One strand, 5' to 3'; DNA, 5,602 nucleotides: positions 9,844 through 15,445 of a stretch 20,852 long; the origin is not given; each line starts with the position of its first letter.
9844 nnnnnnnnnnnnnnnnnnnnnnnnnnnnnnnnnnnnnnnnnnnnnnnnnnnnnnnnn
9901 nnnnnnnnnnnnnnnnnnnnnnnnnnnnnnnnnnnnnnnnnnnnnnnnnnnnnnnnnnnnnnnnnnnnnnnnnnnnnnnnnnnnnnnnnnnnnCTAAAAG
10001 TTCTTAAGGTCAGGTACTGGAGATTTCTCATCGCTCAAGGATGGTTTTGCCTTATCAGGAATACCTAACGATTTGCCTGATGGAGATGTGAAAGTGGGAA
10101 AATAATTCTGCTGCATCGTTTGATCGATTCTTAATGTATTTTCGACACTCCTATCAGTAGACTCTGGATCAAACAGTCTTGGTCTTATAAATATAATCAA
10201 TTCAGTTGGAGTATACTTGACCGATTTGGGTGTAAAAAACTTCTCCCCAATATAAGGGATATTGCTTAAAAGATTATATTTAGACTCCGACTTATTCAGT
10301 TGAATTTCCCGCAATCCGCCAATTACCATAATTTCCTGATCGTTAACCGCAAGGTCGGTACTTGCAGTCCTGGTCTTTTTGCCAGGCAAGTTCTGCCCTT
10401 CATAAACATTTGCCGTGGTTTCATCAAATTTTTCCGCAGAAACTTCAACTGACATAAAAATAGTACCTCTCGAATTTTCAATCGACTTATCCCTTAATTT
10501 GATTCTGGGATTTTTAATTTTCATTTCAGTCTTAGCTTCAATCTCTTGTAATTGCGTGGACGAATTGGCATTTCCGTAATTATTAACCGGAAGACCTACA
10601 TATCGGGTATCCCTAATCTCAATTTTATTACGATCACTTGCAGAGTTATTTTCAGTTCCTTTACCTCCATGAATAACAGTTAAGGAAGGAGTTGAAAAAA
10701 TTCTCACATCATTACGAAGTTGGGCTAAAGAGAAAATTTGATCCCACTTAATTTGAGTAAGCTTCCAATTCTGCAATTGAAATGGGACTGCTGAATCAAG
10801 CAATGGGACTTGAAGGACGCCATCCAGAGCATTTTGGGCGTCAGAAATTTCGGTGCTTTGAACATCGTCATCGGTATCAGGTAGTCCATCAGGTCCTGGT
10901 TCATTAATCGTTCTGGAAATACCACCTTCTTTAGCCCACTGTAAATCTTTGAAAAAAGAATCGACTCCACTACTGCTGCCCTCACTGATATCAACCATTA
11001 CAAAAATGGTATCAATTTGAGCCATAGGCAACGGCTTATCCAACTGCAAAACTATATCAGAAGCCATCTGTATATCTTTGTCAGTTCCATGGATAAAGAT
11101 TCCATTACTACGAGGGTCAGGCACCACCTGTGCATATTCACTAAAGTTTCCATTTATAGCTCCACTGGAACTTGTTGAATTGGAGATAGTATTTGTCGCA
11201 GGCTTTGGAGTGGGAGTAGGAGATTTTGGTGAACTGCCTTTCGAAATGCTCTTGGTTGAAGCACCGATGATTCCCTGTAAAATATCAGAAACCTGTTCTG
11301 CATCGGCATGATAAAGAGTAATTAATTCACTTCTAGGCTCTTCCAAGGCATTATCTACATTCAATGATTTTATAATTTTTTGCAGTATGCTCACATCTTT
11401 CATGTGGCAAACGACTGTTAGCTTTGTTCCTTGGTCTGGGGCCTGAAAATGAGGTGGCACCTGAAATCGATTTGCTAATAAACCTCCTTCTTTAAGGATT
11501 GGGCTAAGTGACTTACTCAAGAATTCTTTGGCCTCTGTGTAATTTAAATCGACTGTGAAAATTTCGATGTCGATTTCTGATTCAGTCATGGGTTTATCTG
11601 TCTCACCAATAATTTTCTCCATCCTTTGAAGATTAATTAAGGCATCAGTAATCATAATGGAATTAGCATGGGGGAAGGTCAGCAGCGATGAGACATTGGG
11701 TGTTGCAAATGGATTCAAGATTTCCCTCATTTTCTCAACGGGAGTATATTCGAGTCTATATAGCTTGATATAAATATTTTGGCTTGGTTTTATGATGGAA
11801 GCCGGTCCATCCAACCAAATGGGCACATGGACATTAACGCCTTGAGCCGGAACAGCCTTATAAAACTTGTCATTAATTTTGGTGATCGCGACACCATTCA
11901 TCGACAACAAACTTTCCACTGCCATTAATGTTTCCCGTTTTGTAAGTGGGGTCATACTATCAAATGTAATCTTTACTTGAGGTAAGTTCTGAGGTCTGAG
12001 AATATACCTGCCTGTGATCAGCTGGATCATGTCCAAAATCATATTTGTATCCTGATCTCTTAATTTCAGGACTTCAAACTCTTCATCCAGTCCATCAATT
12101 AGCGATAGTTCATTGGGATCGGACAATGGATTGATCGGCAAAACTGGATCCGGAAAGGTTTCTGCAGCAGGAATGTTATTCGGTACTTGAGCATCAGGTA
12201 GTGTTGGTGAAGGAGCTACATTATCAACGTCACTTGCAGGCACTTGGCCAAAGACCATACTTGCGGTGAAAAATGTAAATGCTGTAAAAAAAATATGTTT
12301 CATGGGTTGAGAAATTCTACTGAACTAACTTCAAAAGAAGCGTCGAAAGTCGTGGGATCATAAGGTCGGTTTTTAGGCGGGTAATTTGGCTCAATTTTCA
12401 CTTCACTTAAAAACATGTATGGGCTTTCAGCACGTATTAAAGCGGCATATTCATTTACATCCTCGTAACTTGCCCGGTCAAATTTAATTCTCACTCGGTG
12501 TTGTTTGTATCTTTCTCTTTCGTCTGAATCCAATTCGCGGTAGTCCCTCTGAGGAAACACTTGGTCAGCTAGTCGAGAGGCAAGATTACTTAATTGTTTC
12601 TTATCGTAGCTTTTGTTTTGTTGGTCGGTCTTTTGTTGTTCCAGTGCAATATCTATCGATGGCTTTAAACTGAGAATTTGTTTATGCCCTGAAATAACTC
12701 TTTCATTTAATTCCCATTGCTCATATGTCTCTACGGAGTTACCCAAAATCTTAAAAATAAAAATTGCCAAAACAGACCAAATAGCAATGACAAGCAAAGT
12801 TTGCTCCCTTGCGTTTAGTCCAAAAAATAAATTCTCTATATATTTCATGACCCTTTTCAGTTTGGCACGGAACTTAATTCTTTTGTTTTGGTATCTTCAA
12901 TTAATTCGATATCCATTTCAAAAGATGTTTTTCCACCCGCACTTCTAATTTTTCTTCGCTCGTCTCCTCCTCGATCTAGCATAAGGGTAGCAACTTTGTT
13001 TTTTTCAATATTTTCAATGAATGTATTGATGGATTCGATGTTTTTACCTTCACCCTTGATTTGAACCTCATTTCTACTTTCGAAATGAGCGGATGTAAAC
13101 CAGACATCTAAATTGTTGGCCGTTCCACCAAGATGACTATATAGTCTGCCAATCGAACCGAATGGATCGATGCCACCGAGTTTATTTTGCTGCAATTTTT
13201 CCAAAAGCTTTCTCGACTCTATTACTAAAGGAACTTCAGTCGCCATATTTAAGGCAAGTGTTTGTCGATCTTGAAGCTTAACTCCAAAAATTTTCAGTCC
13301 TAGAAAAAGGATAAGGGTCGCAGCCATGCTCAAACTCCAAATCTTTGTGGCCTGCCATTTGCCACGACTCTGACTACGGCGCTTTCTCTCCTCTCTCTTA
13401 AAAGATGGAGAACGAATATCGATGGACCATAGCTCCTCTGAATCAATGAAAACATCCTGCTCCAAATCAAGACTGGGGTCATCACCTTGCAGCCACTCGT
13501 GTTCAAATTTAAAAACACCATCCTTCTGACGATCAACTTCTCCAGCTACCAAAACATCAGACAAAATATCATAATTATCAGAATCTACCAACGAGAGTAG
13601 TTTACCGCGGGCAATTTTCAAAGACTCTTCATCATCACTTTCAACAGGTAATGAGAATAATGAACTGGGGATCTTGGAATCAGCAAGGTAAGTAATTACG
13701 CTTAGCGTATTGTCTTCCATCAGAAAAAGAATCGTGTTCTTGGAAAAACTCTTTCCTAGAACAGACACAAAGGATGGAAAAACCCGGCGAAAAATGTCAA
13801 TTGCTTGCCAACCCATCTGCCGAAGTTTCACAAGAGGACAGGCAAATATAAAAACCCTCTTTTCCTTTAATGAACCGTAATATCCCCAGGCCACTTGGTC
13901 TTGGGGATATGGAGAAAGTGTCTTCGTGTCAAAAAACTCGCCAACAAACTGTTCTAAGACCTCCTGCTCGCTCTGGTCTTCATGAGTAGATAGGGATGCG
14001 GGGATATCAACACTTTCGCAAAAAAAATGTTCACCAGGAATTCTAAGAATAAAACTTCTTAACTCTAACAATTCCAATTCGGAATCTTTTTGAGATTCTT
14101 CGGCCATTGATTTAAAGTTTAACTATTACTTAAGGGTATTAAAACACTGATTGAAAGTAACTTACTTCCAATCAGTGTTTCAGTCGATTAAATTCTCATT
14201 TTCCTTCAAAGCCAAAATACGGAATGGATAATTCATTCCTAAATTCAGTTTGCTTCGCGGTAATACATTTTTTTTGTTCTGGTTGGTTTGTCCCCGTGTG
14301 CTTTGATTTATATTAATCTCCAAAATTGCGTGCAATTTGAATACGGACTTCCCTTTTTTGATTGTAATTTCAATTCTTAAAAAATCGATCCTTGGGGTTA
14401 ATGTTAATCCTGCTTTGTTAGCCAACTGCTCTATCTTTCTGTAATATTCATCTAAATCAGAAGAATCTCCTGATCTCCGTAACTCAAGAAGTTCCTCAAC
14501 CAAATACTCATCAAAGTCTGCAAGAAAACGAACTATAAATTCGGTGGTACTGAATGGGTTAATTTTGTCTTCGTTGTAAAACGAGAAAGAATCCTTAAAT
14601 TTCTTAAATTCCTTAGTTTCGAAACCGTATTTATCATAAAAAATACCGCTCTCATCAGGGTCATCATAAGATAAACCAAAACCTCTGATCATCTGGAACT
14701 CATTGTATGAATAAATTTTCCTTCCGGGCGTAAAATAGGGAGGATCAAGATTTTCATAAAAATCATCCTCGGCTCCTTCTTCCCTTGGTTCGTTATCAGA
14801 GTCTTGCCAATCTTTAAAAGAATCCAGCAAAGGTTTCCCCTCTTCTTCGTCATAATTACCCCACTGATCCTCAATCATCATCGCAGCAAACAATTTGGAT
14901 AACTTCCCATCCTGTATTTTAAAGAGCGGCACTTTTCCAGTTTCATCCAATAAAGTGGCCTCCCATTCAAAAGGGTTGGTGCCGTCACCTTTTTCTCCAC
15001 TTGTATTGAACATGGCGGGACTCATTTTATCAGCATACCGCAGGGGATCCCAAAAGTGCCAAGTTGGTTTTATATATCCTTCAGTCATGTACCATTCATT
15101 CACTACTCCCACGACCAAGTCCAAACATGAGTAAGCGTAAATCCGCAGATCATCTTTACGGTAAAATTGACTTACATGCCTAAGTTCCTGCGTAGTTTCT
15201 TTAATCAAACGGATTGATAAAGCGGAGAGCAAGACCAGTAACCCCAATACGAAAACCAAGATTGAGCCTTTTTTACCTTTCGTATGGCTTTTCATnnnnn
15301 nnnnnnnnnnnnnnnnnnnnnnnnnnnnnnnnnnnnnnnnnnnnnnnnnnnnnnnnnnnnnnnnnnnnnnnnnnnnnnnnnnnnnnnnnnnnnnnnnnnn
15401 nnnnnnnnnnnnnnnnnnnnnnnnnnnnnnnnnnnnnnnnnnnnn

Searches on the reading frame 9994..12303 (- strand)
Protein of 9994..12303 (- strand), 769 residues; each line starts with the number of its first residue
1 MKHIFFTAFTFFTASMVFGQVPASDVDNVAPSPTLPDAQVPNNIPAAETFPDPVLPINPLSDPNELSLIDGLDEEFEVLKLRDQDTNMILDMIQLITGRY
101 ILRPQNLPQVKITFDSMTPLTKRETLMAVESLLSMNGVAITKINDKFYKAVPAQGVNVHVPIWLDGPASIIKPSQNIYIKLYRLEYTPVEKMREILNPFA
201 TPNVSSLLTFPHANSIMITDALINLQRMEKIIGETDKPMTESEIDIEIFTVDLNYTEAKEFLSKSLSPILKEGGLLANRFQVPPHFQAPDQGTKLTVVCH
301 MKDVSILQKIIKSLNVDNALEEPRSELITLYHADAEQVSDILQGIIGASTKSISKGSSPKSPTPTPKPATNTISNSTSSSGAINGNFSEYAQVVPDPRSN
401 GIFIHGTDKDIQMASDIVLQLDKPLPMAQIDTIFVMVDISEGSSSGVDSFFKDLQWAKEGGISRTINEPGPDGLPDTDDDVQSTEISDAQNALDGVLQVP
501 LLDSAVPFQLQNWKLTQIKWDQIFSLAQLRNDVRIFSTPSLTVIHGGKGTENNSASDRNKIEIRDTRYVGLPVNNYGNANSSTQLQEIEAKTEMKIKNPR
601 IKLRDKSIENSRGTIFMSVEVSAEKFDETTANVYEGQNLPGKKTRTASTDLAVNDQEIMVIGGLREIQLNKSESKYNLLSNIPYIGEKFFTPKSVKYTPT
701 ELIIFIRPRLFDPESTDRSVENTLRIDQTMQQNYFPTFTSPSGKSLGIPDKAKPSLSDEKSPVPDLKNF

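Call 15: search_protein_families(library=pfam, proteins=[window:9994-12303:-], max_evalue=0.001)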
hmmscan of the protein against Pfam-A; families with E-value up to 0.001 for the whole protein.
window:9994-12303:- (769 aa): 2 families
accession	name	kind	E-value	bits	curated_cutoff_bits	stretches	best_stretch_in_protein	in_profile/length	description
PF00263.26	Secretin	-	4.7e-21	75.5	27.5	1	530-711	5-168/169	Bacterial type II and III secretion system protein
PF03958.22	Secretin_N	-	5.5e-20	71.8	28.2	2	326-425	2-67/69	Bacterial type II/III secretion system short domain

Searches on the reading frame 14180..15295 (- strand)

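Call 16: search_protein_families(library=pfam, proteins=[window:14180-15295:-], max_evalue=0.001)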
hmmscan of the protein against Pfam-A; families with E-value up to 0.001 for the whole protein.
window:14180-15295:- (371 aa): 1 family
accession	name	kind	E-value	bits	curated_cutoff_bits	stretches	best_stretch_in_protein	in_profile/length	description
PF21687.3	T2SSK_1st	-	1.5e-11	45.4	26.2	1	149-206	33-90/107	Type II secretion system (T2SS), protein K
